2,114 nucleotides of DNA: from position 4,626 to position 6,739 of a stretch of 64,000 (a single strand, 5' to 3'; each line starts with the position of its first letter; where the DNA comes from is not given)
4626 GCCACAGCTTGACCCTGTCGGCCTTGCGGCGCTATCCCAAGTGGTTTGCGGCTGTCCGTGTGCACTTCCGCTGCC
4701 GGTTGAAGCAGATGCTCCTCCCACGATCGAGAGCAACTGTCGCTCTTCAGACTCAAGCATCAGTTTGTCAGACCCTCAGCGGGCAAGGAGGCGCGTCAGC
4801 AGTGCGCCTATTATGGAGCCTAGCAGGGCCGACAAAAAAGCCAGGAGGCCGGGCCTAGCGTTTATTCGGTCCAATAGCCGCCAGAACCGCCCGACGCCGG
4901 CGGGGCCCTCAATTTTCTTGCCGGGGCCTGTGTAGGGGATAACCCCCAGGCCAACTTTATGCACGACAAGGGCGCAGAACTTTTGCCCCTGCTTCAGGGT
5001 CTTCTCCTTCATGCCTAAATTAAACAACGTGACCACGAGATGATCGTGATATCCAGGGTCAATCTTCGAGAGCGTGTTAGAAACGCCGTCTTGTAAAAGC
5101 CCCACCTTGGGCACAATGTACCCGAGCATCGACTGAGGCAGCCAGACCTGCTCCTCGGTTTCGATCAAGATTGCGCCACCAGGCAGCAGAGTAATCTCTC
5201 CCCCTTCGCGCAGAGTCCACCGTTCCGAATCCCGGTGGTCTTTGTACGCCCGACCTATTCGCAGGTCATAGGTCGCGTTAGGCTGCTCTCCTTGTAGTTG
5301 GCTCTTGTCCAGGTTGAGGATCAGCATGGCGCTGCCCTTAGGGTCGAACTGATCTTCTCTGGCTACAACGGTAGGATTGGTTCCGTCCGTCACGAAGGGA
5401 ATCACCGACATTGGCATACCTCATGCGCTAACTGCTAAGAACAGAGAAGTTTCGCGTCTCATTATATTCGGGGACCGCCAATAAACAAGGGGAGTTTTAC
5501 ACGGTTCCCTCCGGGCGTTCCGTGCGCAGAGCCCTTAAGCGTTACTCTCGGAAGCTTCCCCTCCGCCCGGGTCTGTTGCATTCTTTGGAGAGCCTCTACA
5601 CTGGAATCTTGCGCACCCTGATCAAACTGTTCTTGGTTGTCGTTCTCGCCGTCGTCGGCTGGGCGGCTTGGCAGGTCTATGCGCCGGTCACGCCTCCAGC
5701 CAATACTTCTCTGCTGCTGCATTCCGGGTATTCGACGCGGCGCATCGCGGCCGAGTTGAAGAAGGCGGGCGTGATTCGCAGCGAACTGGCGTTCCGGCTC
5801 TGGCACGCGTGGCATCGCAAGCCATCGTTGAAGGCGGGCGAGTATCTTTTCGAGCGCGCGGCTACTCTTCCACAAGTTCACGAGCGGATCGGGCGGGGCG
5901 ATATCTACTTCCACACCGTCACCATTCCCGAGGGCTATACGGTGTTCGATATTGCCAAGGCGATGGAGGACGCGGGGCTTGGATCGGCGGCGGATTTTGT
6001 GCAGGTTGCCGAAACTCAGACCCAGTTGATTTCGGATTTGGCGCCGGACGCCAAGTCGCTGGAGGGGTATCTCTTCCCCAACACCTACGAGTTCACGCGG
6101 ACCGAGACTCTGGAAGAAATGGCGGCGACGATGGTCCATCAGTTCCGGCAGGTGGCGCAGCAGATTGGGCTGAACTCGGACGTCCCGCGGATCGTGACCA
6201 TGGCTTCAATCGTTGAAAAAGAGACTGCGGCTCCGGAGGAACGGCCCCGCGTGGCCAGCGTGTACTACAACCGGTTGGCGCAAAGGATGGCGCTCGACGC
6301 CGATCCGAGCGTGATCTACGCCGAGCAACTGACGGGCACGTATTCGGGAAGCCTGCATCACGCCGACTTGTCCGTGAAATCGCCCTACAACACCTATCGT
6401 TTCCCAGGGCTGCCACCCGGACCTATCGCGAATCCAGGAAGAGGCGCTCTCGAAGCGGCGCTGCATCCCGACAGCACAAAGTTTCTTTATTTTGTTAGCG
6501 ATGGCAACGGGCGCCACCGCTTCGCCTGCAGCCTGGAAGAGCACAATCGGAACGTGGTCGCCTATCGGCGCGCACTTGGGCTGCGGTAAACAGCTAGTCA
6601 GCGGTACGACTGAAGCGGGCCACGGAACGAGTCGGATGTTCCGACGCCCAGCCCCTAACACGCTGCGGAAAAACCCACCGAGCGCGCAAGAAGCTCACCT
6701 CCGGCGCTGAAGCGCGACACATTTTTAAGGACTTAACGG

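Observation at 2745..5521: AT-richer accessory islet with two different dCTP-deaminase/dUTPase-fold genes plus a zinc-ribbon micro-operon: candidate nucleotide-pool-manipulating (defence-like) module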

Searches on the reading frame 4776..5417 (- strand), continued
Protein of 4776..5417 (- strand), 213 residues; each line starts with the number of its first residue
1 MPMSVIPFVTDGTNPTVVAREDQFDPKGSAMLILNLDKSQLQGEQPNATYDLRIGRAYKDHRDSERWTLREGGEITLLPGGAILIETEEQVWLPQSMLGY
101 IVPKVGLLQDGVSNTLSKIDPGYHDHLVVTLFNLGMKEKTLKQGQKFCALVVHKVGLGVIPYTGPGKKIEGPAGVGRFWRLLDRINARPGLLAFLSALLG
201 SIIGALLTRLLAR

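Call 93: search_protein_families(library=pfam, alignment_id=A6, max_evalue=0.00001)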
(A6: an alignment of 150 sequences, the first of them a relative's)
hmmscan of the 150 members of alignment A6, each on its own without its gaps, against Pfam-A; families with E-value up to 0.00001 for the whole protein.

A. member 1, L015:546-1556:+ (337 aa): 0 families

B. families by the number of members that match (of 150 scanned): 156 families (the first 25 are shown)
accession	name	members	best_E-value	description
PF22769.1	DCD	31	6.8e-69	dCTP deaminase-like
PF00692.24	dUTPase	15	5.6e-30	dUTPase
PF06559.16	DCD_N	7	9.8e-72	2'-deoxycytidine 5'-triphosphate deaminase (DCD) N-terminal domain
PF22569.1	DCD_C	6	5.1e-76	2'-deoxycytidine 5'-triphosphate deaminase (DCD), C-terminal domain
PF03129.25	HGTP_anticodon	4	1.4e-28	Anticodon binding domain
PF00587.30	tRNA-synt_2b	3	4.4e-49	tRNA synthetase class II core domain (G, H, P, S and T)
PF02511.20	Thy1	3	3.2e-44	Thymidylate synthase complementing protein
PF09335.16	VTT_dom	3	1.5e-22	VTT domain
PF08761.16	dUTPase_2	2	1e-51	dUTPase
PF00453.23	Ribosomal_L20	2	6.4e-50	Ribosomal protein L20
PF13393.11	tRNA-synt_His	2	1.1e-42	Histidyl-tRNA synthetase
PF02577.19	BFN_dom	2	5.1e-41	Bifunctional nuclease domain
PF00588.24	SpoU_methylase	2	2.2e-38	SpoU rRNA Methylase family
PF00919.26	UPF0004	2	5e-31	Uncharacterized protein family UPF0004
PF02572.21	CobA_CobO_BtuR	2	2.1e-30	ATP:corrinoid adenosyltransferase BtuR/CobO/CobP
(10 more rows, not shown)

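Call 95: search_protein_families(library=pfam, proteins=[L017:8610-9329:+, L036:9216-9935:+, L038:14947-15666:+, L038:13955-14692:+, L044:8689-9339:+, L044:10742-11233:+, L060:8760-9299:-, L060:10778-11167:+, L058:10894-11901:-, L016:10824-11813:+], max_evalue=0.00001)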
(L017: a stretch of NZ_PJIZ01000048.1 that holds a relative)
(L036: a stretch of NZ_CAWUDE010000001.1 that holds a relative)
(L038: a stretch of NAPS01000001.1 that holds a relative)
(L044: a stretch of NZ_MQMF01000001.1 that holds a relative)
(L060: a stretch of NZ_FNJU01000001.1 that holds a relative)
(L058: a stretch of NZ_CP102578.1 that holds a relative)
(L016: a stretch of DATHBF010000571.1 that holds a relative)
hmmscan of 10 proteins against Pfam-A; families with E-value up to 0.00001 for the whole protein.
L017:8610-9329:+ (240 aa): 1 family
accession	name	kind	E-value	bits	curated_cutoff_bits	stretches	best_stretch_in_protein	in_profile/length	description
PF02511.20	Thy1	-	5.4e-41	140.9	24.8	1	7-223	1-191/191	Thymidylate synthase complementing protein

L036:9216-9935:+ (240 aa): 1 family
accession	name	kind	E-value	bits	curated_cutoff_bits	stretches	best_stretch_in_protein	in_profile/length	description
PF02511.20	Thy1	-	4.3e-41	141.2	24.8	1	7-223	1-191/191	Thymidylate synthase complementing protein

L038:14947-15666:+ (240 aa): 1 family
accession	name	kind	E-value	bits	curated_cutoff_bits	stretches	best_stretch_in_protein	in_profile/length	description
PF01182.26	Glucosamine_iso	-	4.9e-76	255.9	27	1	9-228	1-225/225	Glucosamine-6-phosphate isomerases/6-phosphogluconolactonase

L038:13955-14692:+ (246 aa): 2 families
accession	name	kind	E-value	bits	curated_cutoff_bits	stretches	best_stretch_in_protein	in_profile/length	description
PF01138.27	RNase_PH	-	7.7e-25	88.2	25.5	1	13-141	1-127/130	3' exoribonuclease family, domain 1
PF03725.20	RNase_PH_C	-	4.5e-11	43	20.8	1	159-225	2-67/67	3' exoribonuclease family, domain 2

L044:8689-9339:+ (217 aa): 1 family
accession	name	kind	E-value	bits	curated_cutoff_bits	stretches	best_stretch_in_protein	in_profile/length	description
PF09335.16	VTT_dom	-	2e-09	38.4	33.9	1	54-167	2-122/123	VTT domain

L044:10742-11233:+ (164 aa): 1 family
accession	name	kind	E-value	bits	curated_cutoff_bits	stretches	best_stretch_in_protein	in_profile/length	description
PF08761.16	dUTPase_2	-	1e-51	175.9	22.9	1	2-164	1-162/162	dUTPase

L060:8760-9299:- (179 aa): 1 family
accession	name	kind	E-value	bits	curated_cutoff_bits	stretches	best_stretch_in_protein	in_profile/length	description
PF08761.16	dUTPase_2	-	5.2e-50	170.3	22.9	1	19-179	1-162/162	dUTPase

L060:10778-11167:+ (130 aa): 0 families

L058:10894-11901:- (335 aa): 1 family
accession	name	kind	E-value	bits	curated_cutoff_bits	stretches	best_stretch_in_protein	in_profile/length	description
PF01551.29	Peptidase_M23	-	4.4e-31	107.4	28.7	1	225-319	2-96/96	Peptidase family M23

L016:10824-11813:+ (330 aa): 3 families
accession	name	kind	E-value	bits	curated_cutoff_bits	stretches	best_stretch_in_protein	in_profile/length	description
PF05066.19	HARE-HTH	-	2.1e-33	115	25.9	2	5-74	5-71/71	HB1, ASXL, restriction endonuclease HTH domain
PF04471.18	Mrr_cat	-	8.1e-28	97.3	21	1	193-307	3-115/115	Restriction endonuclease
PF22722.2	NA-iREase1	-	2.4e-10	40.8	27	1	199-304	1-105/106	NACHT-associated inactive Restriction Endonuclease 1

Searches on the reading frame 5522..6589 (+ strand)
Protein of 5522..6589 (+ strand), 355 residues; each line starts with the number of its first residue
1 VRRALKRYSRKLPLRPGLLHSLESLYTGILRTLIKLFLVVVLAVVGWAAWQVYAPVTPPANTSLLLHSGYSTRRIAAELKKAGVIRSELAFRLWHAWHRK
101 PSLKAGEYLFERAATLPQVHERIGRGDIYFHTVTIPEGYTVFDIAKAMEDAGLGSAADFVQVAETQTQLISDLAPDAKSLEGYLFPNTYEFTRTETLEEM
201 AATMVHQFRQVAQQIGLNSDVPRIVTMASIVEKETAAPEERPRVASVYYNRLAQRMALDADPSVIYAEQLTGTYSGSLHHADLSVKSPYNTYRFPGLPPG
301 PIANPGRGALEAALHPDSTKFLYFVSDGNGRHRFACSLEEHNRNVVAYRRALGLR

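Call 3: search_protein_families(library=pfam, proteins=[window:5522-6589:+], max_evalue=0.01)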
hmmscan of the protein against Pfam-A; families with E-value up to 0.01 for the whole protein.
window:5522-6589:+ (355 aa): 1 family
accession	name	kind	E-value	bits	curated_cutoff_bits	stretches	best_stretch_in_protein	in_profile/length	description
PF02618.21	YceG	-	4e-82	276.2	32.4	1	67-345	4-273/275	YceG-like family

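Call 4: search_protein_families(library=ncbifam, proteins=[window:5522-6589:+], max_evalue=0.01)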
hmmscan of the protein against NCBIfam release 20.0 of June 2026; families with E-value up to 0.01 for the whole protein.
window:5522-6589:+ (355 aa): 2 families
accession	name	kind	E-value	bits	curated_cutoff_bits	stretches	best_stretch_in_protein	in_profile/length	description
TIGR00247.1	TIGR00247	hypoth_equivalog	1.4e-72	244.7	103.4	1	34-350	8-342/347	endolytic transglycosylase MltG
NF007619.0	PRK10270.1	equivalog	6.7e-45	153.6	532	1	34-352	7-334/340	cell division protein YceG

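Call 37: find_related_loci(query=window:5522-6589:+, collection=metagenome_contigs, flank=8000)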
Query window:5522-6589:+ (355 aa) in metagenome_contigs; peptide patterns used: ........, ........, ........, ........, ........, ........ (x = any residue, [..] = any of these).
500 stretches matched a pattern; 358 encode a relative of the query (tblastn E <= 1e-3); the best 80 are kept; 80 distinct loci.
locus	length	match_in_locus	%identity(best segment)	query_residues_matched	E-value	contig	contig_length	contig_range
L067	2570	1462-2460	96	23-355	0e+0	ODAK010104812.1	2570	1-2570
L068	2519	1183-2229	91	7-355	0e+0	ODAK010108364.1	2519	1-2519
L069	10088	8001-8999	95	23-355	0e+0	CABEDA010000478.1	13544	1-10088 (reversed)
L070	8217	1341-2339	95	23-355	0e+0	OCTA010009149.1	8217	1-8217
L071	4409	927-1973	89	7-355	0e+0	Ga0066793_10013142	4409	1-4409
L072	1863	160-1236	85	1-355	0e+0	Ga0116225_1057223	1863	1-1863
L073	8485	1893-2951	85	7-355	0e+0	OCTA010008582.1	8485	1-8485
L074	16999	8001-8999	88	23-355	0e+0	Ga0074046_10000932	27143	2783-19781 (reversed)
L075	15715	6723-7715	88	23-353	0e+0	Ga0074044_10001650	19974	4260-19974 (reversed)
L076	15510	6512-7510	87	23-355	0e+0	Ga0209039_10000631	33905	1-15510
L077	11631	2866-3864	87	23-355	0e+0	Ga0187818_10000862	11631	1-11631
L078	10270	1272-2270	87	23-355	0e+0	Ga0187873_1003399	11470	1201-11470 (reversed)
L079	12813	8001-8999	87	23-355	0e+0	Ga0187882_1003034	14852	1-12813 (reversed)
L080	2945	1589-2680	80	6-355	0e+0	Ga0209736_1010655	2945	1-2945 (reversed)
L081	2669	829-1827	86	23-355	0e+0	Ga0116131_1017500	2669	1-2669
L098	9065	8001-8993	86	25-355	0e+0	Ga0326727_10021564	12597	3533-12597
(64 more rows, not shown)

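Call 77: search_protein_families(library=pfam, proteins=[L098:6015-7385:+], max_evalue=0.001)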
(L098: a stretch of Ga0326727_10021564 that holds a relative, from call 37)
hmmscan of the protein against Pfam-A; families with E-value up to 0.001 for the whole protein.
L098:6015-7385:+ (456 aa): 2 families
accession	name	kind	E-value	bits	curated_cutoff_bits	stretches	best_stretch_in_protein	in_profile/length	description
PF19276.4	HD_assoc_2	-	5.6e-17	62.4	23.1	1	205-418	12-201/222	HD associated region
PF01966.28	HD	-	1.2e-12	48.5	22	1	53-148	1-82/116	HD domain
